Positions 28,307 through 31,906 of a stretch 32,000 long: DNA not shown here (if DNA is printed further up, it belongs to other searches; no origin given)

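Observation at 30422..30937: A complete GNAT acetyltransferase domain is inserted in-frame into the CP1 editing domain of isoleucyl-tRNA synthetase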

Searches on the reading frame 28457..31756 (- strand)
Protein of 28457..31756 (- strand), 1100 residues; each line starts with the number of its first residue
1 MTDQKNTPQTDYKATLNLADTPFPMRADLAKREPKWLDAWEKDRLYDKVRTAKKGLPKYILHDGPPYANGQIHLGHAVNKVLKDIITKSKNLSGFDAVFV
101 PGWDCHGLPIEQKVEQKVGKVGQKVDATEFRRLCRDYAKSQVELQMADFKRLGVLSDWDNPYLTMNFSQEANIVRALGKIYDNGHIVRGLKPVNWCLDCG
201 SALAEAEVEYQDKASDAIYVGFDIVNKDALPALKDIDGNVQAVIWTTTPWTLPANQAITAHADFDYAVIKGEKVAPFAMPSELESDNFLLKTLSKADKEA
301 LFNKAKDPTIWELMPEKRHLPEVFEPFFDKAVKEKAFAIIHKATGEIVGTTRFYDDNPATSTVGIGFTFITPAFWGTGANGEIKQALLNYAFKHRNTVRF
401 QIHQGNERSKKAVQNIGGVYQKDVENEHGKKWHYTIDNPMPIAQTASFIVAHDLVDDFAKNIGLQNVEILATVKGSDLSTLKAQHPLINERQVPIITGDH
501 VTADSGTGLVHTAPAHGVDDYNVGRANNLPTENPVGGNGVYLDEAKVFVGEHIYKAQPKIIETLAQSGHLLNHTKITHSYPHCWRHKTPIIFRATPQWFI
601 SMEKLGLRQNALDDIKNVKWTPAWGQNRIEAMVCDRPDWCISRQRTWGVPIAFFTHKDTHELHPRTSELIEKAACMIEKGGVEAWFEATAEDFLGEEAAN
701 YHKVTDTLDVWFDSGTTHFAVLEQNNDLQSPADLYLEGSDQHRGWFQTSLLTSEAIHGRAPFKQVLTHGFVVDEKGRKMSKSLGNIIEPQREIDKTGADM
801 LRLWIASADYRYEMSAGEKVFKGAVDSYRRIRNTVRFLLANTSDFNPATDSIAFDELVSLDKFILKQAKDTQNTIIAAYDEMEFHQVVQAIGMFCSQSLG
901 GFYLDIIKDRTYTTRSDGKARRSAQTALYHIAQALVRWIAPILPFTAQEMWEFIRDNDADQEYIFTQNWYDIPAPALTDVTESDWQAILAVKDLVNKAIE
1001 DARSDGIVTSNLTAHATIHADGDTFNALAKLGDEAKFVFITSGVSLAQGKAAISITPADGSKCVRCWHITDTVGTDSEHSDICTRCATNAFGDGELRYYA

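Call 3: search_protein_families(library=pfam, proteins=[window:28457-31756:-], max_evalue=1)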
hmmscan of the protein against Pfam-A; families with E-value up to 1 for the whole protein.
window:28457-31756:- (1100 aa): 9 families
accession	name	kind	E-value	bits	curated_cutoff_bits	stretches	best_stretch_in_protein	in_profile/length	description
PF00133.28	tRNA-synt_1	-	3.2e-145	484.5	22.7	1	35-814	1-411/414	tRNA synthetases class I (I, L, M and V)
PF08264.19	Anticodon_1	-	2.8e-26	92.6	25.1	1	861-1016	1-146/148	Anticodon-binding domain of tRNA ligase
PF09334.17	tRNA-synt_1g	-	2.8e-23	82.8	20.1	3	66-209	8-136/391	tRNA synthetases class I (M)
PF13302.13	Acetyltransf_3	-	8e-16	59.4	25.4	1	289-417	3-136/138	Acetyltransferase (GNAT) domain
PF01406.26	tRNA-synt_1e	-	3.6e-09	36.9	27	1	728-821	204-296/301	tRNA synthetases class I (C) catalytic domain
PF06827.20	zf-FPG_IleRS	-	5.4e-09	36.2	21.3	1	1060-1088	1-29/30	Zinc finger found in FPG and IleRS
PF00583.31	Acetyltransf_1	-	8e-07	29.8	20.7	1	317-411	14-109/116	Acetyltransferase (GNAT) family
PF13603.12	tRNA-synt_1_2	-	3.4e-05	23.9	25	1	479-535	85-140/185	Leucyl-tRNA synthetase, editing domain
PF01921.24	tRNA-synt_1f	-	0.00023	20.7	27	1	738-835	241-339/360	tRNA synthetases class I (K)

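Call 4: search_protein_families(library=ncbifam, proteins=[window:28457-31756:-], max_evalue=1)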
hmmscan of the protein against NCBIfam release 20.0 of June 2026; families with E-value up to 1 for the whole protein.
window:28457-31756:- (1100 aa): 21 families
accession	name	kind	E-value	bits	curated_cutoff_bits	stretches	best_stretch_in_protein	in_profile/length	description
NF040702.1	ileS_w_GNAT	exception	0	2071.6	1999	1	11-1100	1-1100/1100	isoleucine--tRNA ligase, N-acetyltransferase domain-containing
TIGR00392.1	ileS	equivalog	4.4e-276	918.4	621.4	2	445-1018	257-859/861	isoleucine--tRNA ligase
TIGR00422.1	valS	equivalog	5e-132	441.7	612.1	2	480-979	242-721/863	valine--tRNA ligase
NF009687.0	PRK13208.1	equivalog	6.9e-130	434.6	738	2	481-1003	242-749/801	valine--tRNA ligase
NF004349.1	PRK05729.1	equivalog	9e-113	378.2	704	2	479-1021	235-743/860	valine--tRNA ligase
NF000257.1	MupA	exception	4.3e-92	309.5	1900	2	448-950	248-757/1024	mupirocin-resistant isoleucine--tRNA ligase MupA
NF000258.1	MupB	exception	3.6e-85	286.6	1900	2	466-951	263-760/1033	mupirocin-resistant isoleucine--tRNA ligase MupB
NF011492.0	PRK14900.1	equivalog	3.3e-76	257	1783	2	476-963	247-716/1044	valine--tRNA ligase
NF000540.1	alt_ValS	exception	8e-68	229.2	900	2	525-1023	301-805/827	valine--tRNA ligase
NF008957.0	PRK12300.1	subfamily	1.1e-49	169.2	677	3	28-522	5-323/946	leucine--tRNA ligase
TIGR00396.1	leuS_bact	equivalog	4.4e-37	127.7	548.4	3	31-209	5-168/843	leucine--tRNA ligase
TIGR00395.1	leuS_arch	equivalog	6.6e-35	120.4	648.5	3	33-260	4-230/938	leucine--tRNA ligase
TIGR00398.1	metG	equivalog_domain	3e-32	112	336.35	2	761-959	311-506/530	methionine--tRNA ligase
NF001100.0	PRK00133.1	equivalog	2.4e-23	82.6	587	3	65-125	13-72/676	methionine--tRNA ligase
NF008900.0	PRK12267.1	equivalog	2.5e-20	72.5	598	2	761-974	283-496/648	methionine--tRNA ligase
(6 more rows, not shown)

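Call 12: find_homologous_proteins(query=window:28457-31756:-, max_evalue=1e-10)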
Query window:28457-31756:- (1100 aa): 8000 proteins with E <= 1e-10 among 8000 candidates; the best 120 are listed.
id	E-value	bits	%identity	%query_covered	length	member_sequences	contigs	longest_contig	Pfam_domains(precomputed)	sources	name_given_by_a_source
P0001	0.0e+0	2585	100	100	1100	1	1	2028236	PF09334.18,PF01406.26,PF08264.20,PF13603.13,PF13302.14,PF00133.29,PF00583.32,PF06827.21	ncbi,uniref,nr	ncbi:GNAT family N-acetyltransferase [Moraxella nasovis]|uniref:isoleucine--tRNA ligase, N-acetyltra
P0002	0.0e+0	1990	76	100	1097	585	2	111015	PF09334.18,PF01406.26,PF08264.20,PF13603.13,PF13302.14,PF00133.29,PF00583.32,PF06827.21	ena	-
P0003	0.0e+0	1979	77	99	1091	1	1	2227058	PF09334.18,PF01406.26,PF08264.20,PF13603.13,PF13302.14,PF00133.29,PF00583.32,PF06827.21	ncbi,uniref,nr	ncbi:GNAT family N-acetyltransferase [Moraxella nasibovis]|uniref:isoleucine--tRNA ligase, N-acetylt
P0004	0.0e+0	1889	73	100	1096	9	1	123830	PF09334.18,PF01406.26,PF08264.20,PF13603.13,PF13302.14,PF00133.29,PF00583.32,PF06827.21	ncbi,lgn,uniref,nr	ncbi:isoleucine--tRNA ligase, N-acetyltransferase domain-containing [Moraxella sp. VT-16-12]|uniref:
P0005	0.0e+0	1865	72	99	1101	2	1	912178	PF09334.18,PF01406.26,PF08264.20,PF13302.14,PF01921.25,PF00133.29,PF00583.32,PF06827.21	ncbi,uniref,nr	ncbi:isoleucine--tRNA ligase, N-acetyltransferase domain-containing [Moraxella sp. Pampa]|uniref:iso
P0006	0.0e+0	1826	69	100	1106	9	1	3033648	PF09334.18,PF08264.20,PF13302.14,PF00133.29,PF00583.32,PF06827.21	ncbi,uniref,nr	ncbi:Isoleucine--tRNA ligase [Moraxella lacunata]|uniref:Isoleucine--tRNA ligase n=1 Tax=Moraxella l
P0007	0.0e+0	1815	70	99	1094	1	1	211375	PF09334.18,PF08264.20,PF13603.13,PF13302.14,PF00133.29,PF00583.32,PF06827.21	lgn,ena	-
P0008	0.0e+0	1814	70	99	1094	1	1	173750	PF09334.18,PF08264.20,PF13603.13,PF13302.14,PF00133.29,PF00583.32,PF06827.21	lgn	-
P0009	0.0e+0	1814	70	99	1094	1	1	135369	PF09334.18,PF08264.20,PF13603.13,PF13302.14,PF00133.29,PF00583.32,PF06827.21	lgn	-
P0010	0.0e+0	1814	70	99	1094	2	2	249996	PF09334.18,PF01406.26,PF08264.20,PF13603.13,PF13302.14,PF00133.29,PF00583.32,PF06827.21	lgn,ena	-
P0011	0.0e+0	1811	70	100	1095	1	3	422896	PF09334.18,PF01406.26,PF08264.20,PF13603.13,PF13302.14,PF00133.29,PF00583.32,PF06827.21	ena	-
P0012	0.0e+0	1811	70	100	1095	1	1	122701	PF09334.18,PF01406.26,PF08264.20,PF13603.13,PF13302.14,PF00133.29,PF00583.32,PF06827.21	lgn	-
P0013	0.0e+0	1810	70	100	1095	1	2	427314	PF09334.18,PF01406.26,PF08264.20,PF13603.13,PF13302.14,PF00133.29,PF00583.32,PF06827.21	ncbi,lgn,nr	ncbi:isoleucine--tRNA ligase [Moraxella catarrhalis]|nr:isoleucine--tRNA ligase, N-acetyltransferase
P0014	0.0e+0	1808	70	100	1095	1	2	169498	PF09334.18,PF01406.26,PF08264.20,PF13603.13,PF13302.14,PF00133.29,PF00583.32,PF06827.21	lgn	-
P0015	0.0e+0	1808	70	100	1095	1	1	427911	PF09334.18,PF01406.26,PF08264.20,PF13603.13,PF13302.14,PF00133.29,PF00583.32,PF06827.21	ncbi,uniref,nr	ncbi:isoleucine--tRNA ligase, N-acetyltransferase domain-containing [Moraxella catarrhalis]|uniref:i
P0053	0.0e+0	1718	70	66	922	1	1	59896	PF09334.18,PF01406.26,PF08264.20,PF13603.13,PF00133.29,PF06827.21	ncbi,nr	ncbi:MAG: isoleucine--tRNA ligase [Moraxella sp.]|nr:isoleucine--tRNA ligase [Moraxella sp.]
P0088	0.0e+0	1503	60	100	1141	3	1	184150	PF09334.18,PF08264.20,PF13603.13,PF13302.14,PF00133.29,PF00583.32,PF06827.21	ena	-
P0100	0.0e+0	1492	61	66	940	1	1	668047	PF09334.18,PF08264.20,PF00133.29,PF06827.21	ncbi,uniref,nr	ncbi:Isoleucine--tRNA ligase [Moraxella lacunata]|uniref:Isoleucine--tRNA ligase n=1 Tax=Moraxella l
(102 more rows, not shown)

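Call 43: find_encoding_contigs(protein=P0100, flank=3000, max_places=2)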
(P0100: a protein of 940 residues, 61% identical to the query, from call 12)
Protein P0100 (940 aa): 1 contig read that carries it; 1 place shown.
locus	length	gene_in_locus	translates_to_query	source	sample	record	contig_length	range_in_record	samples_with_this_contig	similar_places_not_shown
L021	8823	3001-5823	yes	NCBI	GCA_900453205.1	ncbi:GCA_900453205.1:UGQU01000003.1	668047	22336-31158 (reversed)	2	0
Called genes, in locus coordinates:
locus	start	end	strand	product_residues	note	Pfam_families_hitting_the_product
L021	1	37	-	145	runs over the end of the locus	-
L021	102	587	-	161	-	PF00254:FKBP_C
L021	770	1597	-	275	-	PF03328:HpcH_HpaI, PF15617:C-C_Bond_Lyase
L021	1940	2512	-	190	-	PF00034:Cytochrom_C (weak), PF13442:Cytochrome_CBB3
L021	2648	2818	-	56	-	-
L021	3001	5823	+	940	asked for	PF00133:tRNA-synt_1, PF09334:tRNA-synt_1g, PF08264:Anticodon_1, PF06827:zf-FPG_IleRS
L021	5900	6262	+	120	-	-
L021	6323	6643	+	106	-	-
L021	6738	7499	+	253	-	PF09234:DUF1963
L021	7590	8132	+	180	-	PF01252:Peptidase_A8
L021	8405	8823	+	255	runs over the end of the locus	-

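Call 44: find_encoding_contigs(protein=P0053, flank=3000, max_places=2)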
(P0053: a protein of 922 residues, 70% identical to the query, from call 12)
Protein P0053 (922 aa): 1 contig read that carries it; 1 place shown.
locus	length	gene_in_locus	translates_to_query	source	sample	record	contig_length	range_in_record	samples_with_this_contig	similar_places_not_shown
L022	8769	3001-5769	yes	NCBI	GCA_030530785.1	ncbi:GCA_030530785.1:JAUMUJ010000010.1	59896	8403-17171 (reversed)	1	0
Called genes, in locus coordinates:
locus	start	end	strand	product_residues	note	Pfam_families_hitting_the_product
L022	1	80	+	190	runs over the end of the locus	PF08238:Sel1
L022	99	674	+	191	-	-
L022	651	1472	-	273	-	PF03328:HpcH_HpaI, PF15617:C-C_Bond_Lyase (faint)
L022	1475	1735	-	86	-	-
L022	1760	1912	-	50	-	-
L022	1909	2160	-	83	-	PF00149:Metallophos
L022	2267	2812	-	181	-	PF13442:Cytochrome_CBB3, PF00034:Cytochrom_C (weak)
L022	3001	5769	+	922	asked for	PF00133:tRNA-synt_1, PF09334:tRNA-synt_1g, PF13603:tRNA-synt_1_2 (weak), PF01406:tRNA-synt_1e (weak), PF08264:Anticodon_1, PF06827:zf-FPG_IleRS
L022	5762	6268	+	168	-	PF01252:Peptidase_A8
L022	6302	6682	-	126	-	-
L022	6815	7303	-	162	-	-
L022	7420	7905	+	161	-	PF00254:FKBP_C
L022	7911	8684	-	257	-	PF01553:Acyltransferase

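Call 61: find_encoding_contigs(protein=P0088, flank=4000, max_places=2)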
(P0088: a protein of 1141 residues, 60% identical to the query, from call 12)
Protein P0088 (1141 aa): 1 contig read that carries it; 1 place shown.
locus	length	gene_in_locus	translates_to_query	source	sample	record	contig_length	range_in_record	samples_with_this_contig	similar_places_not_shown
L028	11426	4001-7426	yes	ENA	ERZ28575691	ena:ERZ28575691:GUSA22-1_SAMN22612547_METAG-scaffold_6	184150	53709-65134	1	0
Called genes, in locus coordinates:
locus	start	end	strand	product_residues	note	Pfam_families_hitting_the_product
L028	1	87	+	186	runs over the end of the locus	PF00929:RNase_T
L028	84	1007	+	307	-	PF00348:polyprenyl_synt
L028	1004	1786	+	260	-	PF01904:DUF72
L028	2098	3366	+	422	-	PF06574:FAD_syn, PF01467:CTP_transf_like (weak), PF01687:Flavokinase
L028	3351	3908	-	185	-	PF01885:PTS_2-RNA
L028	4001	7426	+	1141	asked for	PF00133:tRNA-synt_1, PF09334:tRNA-synt_1g, PF00583:Acetyltransf_1, PF13302:Acetyltransf_3, PF13603:tRNA-synt_1_2 (faint), PF08264:Anticodon_1, PF06827:zf-FPG_IleRS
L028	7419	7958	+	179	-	PF01252:Peptidase_A8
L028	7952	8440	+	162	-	PF00254:FKBP_C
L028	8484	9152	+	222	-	PF18475:PIN7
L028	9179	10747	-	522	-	PF03741:TerC, PF00571:CBS (faint), PF03471:CorC_HlyC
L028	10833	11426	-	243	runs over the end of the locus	PF01895:PhoU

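Call 62: predict_structure(alignment_id=A4)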
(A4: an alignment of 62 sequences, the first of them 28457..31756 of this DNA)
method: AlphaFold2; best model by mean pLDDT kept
length: 1100 residues; sequences in the alignment: 62
mean_pLDDT: 79.2   pTM: 0.66
mean pLDDT of the five models: 79.2, 75.4, 73.7, 69.8, 66.4
residues with pLDDT >= 90: 304; 70-90: 558; 50-70: 150; < 50: 88
segments of 3 or more residues with pLDDT < 50: 1-8, 17-21, 64-72, 104-108, 196-211, 589-591, 713-715, 727-744, 746-748, 780-784
pLDDT, mean of each block of 10 residues (from residue 1): 43 52 67 88 89 81 49 63 88 85 50 75 74 75 75 78 65 84 85 48 38 74 92 84 86 89 92 73 92 92 87 79 86 92 93 84 88 86 91 88 84 87 80 87 78 89 85 93 92 90 80 78 84 67 74 68 84 74 49 67 85 80 73 70 64 88 92 90 84 92 77 52 50 44 50 76 66 64 55 84 83 65 84 84 83 90 94 95 90 90 79 72 90 96 93 82 91 90 91 92 92 93 92 87 92 93 86 85 81 57
secondary structure, 60 per line:
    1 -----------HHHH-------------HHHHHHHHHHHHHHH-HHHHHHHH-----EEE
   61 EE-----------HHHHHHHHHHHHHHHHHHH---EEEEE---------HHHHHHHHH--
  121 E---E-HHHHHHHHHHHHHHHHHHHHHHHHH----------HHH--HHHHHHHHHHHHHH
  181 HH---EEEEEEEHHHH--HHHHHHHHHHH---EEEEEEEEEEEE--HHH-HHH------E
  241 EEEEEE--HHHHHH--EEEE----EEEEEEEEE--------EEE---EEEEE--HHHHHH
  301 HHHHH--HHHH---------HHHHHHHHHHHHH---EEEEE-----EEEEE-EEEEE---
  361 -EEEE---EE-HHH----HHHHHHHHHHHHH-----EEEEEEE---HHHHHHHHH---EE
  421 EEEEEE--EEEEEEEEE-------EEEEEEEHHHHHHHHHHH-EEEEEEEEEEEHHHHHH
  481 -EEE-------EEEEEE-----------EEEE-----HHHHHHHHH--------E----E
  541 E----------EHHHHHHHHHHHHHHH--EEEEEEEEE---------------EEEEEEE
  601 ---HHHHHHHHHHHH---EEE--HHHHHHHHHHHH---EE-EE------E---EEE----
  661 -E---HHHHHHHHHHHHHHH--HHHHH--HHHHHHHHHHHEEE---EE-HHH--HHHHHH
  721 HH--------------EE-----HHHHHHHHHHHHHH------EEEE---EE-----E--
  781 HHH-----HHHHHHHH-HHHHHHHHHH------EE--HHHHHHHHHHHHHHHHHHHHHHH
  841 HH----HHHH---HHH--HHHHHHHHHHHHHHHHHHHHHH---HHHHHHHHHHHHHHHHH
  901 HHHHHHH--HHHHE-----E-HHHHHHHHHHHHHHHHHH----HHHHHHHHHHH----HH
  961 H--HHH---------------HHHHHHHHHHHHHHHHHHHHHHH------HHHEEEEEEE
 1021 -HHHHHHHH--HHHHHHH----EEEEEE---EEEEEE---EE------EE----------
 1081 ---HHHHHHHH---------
elements in order (helices of 4 or more, strands of 3 or more residues): H12-15 H29-43 H45-52 E58-62 H74-92 E96-100 H110-118 H127-151 H167-182 E186-192 H193-196 H199-209 E213-224 E240-246 H249-254 E257-260 E265-273 E282-284 E288-292 H295-305 H308-311 H321-333 E337-341 E347-351 E353-357 E362-365 H379-391 E397-403 H407-415 E419-426 E429-437 E445-451 H452-462 E464-474 H475-480 E482-484 E492-497 E509-512 H518-526 H553-567 E570-578 E594-600 H604-615 E619-621 H624-635 E654-656 H666-680 H683-687 H690-700 E701-703 H715-722 H744-757 E764-767 H789-796 H798-807 H818-842 H847-850 H859-880 H884-907 H910-913 H922-939 H944-954 H982-1004 E1014-1020 H1022-1029 H1032-1038 E1043-1048 E1052-1057 H1084-1091
